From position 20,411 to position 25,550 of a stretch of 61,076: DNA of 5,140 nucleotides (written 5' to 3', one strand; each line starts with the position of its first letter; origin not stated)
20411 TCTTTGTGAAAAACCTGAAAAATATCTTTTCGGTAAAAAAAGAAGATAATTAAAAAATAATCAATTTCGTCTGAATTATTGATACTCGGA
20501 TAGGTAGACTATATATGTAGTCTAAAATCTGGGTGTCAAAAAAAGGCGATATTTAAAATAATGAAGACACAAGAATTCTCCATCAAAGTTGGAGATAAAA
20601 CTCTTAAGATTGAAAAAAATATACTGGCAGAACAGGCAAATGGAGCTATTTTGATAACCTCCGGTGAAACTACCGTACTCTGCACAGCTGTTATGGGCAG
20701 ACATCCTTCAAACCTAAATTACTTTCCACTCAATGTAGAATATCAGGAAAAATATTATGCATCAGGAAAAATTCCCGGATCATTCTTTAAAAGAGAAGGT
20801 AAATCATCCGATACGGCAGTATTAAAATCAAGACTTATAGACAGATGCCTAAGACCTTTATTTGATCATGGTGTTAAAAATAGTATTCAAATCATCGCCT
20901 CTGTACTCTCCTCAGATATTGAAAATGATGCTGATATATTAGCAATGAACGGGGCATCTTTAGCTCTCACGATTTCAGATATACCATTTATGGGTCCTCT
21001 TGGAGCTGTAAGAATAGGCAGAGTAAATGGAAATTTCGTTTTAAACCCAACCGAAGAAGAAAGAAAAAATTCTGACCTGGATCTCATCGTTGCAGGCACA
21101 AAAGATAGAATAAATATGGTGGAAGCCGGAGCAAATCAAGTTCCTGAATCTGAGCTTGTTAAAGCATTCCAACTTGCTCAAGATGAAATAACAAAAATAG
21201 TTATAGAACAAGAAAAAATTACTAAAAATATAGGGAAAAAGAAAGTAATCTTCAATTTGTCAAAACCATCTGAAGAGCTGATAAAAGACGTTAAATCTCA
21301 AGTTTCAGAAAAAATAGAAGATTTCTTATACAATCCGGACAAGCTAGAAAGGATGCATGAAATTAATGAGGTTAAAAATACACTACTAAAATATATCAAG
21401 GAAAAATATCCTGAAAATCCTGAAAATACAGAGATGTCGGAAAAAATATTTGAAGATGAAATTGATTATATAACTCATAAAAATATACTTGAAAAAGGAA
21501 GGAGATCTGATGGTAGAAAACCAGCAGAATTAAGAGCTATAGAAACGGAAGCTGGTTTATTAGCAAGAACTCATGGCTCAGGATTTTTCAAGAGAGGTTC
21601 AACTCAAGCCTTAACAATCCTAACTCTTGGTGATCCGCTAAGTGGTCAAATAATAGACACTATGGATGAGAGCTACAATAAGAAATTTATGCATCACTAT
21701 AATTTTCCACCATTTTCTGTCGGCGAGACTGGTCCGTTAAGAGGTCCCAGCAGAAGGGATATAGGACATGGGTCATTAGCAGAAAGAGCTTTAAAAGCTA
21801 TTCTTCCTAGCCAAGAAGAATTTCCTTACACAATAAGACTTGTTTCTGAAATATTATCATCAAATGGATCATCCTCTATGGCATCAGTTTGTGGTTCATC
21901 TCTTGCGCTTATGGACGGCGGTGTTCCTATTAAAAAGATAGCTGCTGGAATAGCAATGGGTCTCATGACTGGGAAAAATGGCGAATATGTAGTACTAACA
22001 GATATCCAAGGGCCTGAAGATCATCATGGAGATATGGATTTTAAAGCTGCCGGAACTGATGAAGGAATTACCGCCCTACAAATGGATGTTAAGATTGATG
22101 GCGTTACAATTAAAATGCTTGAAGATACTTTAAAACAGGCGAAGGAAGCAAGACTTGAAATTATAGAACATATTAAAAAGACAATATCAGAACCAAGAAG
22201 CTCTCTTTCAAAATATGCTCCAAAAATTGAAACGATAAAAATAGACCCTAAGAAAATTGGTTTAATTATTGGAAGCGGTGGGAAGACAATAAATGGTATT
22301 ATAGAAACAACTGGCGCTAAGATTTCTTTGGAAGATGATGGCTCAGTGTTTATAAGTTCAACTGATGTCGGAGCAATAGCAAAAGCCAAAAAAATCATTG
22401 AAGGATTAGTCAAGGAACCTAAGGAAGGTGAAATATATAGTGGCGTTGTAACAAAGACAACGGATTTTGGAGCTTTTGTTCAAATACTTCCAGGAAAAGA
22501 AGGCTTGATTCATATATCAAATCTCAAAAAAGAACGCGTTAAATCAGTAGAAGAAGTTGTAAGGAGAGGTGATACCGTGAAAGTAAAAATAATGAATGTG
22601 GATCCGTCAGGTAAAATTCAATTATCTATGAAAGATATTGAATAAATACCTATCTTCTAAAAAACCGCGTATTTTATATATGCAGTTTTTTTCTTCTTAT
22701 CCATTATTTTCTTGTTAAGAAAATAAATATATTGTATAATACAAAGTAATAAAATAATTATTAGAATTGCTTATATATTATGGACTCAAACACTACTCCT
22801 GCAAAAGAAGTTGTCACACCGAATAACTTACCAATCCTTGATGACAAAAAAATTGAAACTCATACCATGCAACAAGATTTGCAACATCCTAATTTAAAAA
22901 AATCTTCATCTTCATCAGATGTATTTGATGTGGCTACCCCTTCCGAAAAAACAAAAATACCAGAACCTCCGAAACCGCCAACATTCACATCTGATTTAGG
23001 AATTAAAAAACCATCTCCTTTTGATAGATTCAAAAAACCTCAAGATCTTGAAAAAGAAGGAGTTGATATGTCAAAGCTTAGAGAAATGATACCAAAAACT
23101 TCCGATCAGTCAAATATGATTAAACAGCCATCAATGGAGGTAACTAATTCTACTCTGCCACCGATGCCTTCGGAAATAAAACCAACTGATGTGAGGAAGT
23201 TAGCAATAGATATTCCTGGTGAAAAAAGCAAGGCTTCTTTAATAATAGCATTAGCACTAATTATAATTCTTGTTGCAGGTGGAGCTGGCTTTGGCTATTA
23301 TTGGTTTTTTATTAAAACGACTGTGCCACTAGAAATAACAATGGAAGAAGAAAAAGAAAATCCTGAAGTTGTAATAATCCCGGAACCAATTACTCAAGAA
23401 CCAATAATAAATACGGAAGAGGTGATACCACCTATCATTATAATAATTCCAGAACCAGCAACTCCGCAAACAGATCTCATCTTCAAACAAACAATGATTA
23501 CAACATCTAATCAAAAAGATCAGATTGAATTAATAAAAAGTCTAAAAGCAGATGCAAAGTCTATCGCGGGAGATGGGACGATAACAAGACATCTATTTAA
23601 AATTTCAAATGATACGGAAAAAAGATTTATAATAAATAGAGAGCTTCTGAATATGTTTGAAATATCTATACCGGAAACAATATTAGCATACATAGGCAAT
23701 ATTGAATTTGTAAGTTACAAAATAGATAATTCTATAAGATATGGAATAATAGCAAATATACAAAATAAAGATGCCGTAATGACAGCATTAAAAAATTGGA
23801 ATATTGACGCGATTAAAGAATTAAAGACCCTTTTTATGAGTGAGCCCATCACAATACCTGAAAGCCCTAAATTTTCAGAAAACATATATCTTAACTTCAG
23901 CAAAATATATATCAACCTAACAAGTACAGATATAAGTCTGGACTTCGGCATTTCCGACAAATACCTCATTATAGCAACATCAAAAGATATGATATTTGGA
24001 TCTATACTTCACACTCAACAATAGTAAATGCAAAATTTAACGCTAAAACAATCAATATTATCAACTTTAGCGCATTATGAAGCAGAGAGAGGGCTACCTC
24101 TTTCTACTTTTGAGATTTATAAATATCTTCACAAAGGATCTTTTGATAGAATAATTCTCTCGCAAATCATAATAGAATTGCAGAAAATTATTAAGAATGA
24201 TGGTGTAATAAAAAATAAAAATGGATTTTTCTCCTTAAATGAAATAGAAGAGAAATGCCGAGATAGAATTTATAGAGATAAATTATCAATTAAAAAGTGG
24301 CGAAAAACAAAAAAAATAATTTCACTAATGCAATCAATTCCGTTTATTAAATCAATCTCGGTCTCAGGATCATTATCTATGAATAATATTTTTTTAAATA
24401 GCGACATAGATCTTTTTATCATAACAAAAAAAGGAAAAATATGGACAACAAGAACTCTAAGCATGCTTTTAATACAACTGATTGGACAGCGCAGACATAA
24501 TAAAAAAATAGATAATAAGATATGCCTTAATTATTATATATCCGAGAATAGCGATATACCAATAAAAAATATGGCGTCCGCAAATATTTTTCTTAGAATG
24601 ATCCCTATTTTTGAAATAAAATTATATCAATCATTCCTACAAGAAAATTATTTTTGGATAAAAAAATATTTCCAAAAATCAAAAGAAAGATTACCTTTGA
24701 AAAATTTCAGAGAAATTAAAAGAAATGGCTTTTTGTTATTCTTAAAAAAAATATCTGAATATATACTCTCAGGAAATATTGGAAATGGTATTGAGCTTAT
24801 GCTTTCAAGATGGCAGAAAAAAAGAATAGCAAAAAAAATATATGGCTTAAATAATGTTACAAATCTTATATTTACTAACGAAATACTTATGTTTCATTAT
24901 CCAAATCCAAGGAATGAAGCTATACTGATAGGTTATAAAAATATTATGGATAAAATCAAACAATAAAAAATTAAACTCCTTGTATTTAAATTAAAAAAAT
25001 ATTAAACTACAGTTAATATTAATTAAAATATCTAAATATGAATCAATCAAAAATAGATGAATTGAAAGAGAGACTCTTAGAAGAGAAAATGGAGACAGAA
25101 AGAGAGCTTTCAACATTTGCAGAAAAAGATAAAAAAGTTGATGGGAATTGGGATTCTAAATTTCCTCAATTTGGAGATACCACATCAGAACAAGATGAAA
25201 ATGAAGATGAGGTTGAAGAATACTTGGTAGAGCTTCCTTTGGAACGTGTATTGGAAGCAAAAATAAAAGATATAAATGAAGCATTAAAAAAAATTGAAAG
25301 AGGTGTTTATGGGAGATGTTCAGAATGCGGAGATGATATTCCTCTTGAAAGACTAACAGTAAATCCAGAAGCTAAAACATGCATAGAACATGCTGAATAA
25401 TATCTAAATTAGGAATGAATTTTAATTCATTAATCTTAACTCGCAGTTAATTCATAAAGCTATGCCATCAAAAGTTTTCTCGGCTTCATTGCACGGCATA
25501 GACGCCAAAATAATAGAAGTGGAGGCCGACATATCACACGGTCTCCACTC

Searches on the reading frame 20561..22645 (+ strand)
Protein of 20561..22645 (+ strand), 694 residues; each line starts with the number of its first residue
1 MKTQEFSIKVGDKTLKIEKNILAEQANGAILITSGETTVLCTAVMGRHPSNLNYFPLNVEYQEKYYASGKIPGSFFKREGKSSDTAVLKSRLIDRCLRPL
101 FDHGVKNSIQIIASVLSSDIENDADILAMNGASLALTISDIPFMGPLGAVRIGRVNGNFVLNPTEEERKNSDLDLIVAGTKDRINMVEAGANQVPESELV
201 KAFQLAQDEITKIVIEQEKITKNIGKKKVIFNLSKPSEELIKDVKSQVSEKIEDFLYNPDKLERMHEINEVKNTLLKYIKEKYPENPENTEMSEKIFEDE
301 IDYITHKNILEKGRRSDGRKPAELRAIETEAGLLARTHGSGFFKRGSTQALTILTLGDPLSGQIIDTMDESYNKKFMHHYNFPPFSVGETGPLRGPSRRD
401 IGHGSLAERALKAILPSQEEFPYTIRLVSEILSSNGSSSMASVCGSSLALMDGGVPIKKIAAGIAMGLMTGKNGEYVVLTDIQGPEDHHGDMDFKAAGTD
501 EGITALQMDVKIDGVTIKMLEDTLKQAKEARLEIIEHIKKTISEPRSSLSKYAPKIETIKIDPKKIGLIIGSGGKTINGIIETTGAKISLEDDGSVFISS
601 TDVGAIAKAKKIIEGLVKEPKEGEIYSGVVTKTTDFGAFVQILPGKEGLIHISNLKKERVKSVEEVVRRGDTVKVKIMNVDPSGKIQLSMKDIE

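Call 8: search_protein_families(library=pfam, proteins=[window:20561-22645:+], max_evalue=0.01)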
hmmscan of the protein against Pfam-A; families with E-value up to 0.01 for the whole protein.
window:20561-22645:+ (694 aa): 8 families
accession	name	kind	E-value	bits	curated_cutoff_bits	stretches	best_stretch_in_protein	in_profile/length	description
PF01138.27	RNase_PH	-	2.1e-52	177.4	25.5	2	14-142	4-130/130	3' exoribonuclease family, domain 1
PF00575.29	S1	-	9.7e-21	74.4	22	1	619-691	1-74/74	S1 RNA binding domain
PF03725.20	RNase_PH_C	-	3.9e-19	68.8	20.8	2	146-208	2-66/67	3' exoribonuclease family, domain 2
PF00013.35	KH_1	-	1.3e-11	44.5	21.5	1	557-614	2-65/66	KH domain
PF03726.19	PNPase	-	1.2e-06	29.3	24.6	1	239-320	1-81/81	Polyribonucleotide nucleotidyltransferase, RNA binding domain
PF23459.1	S1_RRP5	-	5.9e-06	27.2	27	1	621-683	2-64/72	RRP5 S1 domain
PF22675.2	KH-I_KHDC4-BBP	-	8.1e-05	22.8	30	1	566-600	8-42/76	KHDC4/BBP-like, KH-domain type I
PF17092.11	PCB_OB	-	0.00026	22.1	27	1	608-679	17-99/111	Penicillin-binding protein OB-like domain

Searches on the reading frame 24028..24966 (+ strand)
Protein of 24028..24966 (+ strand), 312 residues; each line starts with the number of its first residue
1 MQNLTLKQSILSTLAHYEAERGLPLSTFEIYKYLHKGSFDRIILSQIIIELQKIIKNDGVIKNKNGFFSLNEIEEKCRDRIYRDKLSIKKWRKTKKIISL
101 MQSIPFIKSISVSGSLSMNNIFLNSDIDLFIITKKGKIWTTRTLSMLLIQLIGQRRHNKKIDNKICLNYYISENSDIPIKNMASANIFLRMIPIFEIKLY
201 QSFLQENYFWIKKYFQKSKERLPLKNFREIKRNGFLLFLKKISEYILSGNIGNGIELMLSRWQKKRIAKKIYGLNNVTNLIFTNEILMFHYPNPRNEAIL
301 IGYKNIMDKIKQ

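Call 8: search_protein_families(library=pfam, proteins=[window:24028-24966:+], max_evalue=0.01)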
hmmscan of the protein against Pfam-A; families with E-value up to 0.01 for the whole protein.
window:24028-24966:+ (312 aa): 2 families
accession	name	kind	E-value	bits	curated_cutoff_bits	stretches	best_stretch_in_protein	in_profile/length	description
PF18765.7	Polbeta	-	5.3e-05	23.7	26.9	1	95-162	1-65/93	Polymerase beta, Nucleotidyltransferase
PF01909.29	NTP_transf_2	-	0.0079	17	21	0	95-136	5-43/93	Nucleotidyltransferase domain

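Call 65: search_protein_families(library=ncbifam, proteins=[window:24028-24966:+], max_evalue=0.001)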
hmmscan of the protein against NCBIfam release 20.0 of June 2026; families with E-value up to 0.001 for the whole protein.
window:24028-24966:+ (312 aa): 0 families

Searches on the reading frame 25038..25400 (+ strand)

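Call 8: search_protein_families(library=pfam, proteins=[window:25038-25400:+], max_evalue=0.01)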
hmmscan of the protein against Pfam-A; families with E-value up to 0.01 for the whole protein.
window:25038-25400:+ (120 aa): 1 family
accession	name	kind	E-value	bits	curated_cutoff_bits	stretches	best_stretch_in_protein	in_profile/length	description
PF01258.23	zf-dskA_traR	-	1.3e-08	35.1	24.9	1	90-117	2-29/36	Prokaryotic dksA/traR C4-type zinc finger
